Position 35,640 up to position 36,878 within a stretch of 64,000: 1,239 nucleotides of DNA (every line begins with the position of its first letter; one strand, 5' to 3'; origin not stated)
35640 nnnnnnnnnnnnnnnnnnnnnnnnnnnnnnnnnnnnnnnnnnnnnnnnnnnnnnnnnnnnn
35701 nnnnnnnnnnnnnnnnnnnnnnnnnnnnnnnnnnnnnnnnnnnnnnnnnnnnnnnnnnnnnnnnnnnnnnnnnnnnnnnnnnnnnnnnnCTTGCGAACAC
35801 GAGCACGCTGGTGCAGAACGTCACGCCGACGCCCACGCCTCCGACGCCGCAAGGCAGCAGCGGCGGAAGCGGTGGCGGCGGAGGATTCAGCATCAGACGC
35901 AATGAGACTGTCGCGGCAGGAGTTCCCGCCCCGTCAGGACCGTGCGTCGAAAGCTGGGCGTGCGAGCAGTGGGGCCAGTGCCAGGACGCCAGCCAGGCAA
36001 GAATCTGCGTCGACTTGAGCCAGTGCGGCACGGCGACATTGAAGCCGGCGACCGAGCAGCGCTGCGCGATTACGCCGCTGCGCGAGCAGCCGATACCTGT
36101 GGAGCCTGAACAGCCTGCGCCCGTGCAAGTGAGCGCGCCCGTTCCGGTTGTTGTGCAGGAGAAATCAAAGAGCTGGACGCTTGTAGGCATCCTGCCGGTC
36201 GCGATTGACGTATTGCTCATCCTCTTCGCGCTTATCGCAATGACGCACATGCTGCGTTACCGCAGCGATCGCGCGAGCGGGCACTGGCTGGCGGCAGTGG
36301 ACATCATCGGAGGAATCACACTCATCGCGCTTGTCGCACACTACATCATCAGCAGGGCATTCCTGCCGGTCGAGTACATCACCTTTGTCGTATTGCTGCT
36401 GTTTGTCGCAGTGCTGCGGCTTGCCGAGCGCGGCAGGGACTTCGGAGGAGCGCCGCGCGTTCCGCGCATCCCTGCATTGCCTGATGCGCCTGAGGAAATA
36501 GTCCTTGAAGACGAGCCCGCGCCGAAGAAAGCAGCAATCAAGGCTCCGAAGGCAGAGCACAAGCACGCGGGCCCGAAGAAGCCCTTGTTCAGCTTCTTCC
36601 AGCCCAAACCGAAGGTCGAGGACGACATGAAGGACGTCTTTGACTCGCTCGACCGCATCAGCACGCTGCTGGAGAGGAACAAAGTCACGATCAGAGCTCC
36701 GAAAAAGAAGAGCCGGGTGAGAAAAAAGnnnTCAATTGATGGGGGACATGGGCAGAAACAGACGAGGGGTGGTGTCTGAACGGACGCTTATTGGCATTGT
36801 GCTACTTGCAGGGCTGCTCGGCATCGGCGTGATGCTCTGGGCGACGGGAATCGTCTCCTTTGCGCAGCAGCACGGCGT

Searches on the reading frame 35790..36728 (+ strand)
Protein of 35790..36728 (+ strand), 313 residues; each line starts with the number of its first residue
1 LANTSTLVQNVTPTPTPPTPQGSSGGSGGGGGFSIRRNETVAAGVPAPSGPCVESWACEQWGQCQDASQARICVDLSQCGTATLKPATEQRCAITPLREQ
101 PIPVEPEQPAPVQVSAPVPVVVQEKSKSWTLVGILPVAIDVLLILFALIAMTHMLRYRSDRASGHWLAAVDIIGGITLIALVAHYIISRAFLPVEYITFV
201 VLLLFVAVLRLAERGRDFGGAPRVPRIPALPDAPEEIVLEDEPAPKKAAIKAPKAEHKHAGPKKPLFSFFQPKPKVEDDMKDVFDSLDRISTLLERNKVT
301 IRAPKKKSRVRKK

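Call 73: predict_structure(alignment_id=A4)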
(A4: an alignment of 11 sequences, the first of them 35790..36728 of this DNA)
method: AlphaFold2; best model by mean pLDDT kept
length: 313 residues; sequences in the alignment: 11
mean_pLDDT: 62.5   pTM: 0.25
mean pLDDT of the five models: 62.5, 62.4, 61.6, 60.9, 58.6
residues with pLDDT >= 90: 26; 70-90: 83; 50-70: 112; < 50: 92
segments of 3 or more residues with pLDDT < 50: 1-14, 19-44, 121-133, 218-223, 235-242, 246-250, 254-258, 308-313
pLDDT, mean of each block of 10 residues (from residue 1): 43 48 36 40 56 88 92 89 88 73 61 53 46 61 77 71 59 74 68 64 75 56 52 50 47 49 49 62 87 77 51 42
secondary structure, 60 per line:
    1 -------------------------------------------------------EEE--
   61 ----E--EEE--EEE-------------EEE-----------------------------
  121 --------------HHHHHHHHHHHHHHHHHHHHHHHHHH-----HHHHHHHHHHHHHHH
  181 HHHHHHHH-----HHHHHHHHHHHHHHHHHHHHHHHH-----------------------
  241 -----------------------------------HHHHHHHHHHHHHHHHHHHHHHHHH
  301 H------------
elements in order: E56-58 E68-70 E73-75 E89-91 H135-160 H166-188 H194-217 H276-301
